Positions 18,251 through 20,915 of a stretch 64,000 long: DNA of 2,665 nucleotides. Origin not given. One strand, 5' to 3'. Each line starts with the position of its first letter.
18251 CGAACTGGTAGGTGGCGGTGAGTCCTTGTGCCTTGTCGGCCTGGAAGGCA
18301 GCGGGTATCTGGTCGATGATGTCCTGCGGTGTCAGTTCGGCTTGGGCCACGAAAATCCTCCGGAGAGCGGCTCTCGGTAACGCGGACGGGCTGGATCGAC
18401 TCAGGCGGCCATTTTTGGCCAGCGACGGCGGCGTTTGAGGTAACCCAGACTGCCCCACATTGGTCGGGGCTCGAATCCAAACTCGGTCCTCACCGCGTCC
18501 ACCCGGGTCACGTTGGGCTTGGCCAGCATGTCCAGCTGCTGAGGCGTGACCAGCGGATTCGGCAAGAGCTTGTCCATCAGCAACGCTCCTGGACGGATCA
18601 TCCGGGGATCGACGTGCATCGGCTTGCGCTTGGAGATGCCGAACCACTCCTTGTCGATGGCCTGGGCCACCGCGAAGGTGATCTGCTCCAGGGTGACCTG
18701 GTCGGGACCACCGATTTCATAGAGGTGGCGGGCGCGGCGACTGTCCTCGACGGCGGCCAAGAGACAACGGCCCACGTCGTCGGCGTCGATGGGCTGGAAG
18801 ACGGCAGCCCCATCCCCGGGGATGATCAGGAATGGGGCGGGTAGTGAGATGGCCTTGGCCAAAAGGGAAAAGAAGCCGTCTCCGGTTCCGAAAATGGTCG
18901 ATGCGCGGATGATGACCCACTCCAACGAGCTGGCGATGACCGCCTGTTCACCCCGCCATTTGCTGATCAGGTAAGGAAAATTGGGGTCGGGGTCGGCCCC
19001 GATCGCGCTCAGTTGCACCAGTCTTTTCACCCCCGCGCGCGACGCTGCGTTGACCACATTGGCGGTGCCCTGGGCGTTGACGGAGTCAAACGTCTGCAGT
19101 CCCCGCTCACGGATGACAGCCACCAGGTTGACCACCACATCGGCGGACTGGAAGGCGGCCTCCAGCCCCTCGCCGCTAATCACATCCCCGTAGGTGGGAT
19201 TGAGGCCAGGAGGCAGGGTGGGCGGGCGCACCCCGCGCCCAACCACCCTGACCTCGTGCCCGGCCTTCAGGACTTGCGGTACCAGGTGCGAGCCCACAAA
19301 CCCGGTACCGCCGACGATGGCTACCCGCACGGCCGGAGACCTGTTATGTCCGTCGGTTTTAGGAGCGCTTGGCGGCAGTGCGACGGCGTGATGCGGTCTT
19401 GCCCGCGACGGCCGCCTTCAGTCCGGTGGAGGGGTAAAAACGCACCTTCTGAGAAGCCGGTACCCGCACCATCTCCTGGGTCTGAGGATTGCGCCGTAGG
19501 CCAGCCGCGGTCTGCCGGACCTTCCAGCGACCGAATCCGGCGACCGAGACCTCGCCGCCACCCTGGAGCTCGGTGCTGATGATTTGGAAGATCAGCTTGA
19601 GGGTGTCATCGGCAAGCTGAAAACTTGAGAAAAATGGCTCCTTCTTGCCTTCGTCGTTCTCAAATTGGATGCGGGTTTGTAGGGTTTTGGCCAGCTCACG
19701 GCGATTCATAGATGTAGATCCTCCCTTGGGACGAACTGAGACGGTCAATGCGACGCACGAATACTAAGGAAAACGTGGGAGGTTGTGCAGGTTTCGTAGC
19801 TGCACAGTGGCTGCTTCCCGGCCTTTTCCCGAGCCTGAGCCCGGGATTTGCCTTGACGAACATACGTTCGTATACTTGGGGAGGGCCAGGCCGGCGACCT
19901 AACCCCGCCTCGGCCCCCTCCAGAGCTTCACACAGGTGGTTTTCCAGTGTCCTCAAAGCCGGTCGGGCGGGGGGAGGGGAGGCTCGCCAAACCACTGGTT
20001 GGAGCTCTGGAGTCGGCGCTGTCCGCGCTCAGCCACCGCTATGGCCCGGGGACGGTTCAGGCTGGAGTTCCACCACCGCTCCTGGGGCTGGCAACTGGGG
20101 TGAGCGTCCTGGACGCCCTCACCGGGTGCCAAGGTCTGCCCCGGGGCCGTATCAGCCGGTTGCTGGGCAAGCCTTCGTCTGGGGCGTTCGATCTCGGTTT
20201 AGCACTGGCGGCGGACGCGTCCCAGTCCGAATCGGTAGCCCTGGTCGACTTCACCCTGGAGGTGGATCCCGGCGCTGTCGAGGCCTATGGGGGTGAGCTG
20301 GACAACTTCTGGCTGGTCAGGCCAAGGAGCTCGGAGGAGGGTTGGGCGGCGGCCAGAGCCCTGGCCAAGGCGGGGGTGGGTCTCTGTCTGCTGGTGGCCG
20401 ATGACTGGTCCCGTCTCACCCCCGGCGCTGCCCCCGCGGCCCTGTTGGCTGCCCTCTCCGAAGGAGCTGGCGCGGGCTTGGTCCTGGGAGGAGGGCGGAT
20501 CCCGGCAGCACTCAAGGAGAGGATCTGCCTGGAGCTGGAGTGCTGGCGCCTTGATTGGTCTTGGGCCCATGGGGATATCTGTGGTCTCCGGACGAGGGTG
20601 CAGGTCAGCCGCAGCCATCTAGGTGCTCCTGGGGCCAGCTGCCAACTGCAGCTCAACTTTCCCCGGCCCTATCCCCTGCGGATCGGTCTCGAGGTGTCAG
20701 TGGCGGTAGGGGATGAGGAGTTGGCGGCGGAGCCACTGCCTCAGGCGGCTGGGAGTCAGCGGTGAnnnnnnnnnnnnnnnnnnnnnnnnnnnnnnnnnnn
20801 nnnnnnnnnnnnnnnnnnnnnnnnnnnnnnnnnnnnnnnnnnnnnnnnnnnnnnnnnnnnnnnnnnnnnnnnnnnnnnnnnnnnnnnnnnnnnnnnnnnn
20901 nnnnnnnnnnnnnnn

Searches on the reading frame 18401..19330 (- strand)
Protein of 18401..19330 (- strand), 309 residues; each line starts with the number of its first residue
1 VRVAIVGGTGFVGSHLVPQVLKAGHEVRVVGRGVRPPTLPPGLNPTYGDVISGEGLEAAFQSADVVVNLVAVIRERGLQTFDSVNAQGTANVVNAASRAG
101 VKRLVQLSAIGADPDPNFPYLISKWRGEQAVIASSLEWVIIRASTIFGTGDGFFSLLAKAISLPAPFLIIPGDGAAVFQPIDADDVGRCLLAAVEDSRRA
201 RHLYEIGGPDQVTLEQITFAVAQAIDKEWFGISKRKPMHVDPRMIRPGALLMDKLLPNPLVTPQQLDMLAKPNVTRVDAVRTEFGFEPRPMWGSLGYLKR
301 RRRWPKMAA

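Call 52: search_protein_families(library=pfam, proteins=[window:18401-19330:-], max_evalue=0.001)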
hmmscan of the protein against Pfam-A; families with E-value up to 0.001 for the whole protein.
window:18401-19330:- (309 aa): 8 families
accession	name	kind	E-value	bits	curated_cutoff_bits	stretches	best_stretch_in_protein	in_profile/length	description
PF01370.27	Epimerase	-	5.4e-24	85.4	20.9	1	4-207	2-240/240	NAD dependent epimerase/dehydratase family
PF13460.12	NAD_binding_10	-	1.3e-20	74.5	27.2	1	7-145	1-145/184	NAD(P)H-binding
PF01073.25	3Beta_HSD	-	2.2e-16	60.1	22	1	4-111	1-118/280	3-beta hydroxysteroid dehydrogenase/isomerase family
PF04321.23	RmlD_sub_bind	-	4.4e-12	46.1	27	1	1-224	1-230/287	RmlD substrate binding domain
PF05368.20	NmrA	-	7.8e-11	42.5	27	1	2-227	4-236/298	NmrA-like family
PF07993.18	NAD_binding_4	-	9.9e-08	31.9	20.1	0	5-30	1-26/258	Male sterility protein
PF16363.11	GDP_Man_Dehyd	-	5.3e-05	23.3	27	1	5-108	2-128/332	GDP-mannose 4,6 dehydratase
PF02719.21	Polysacc_synt_2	-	0.00064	19.4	20.2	0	47-109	60-128/293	Polysaccharide biosynthesis protein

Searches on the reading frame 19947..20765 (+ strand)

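Call 52: search_protein_families(library=pfam, proteins=[window:19947-20765:+], max_evalue=0.001)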
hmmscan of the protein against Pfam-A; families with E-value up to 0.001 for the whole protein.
window:19947-20765:+ (272 aa): 1 family
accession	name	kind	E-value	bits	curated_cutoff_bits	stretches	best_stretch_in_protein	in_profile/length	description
PF00154.27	RecA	-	1.4e-11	44.8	27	1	20-161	2-146/262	recA bacterial DNA recombination protein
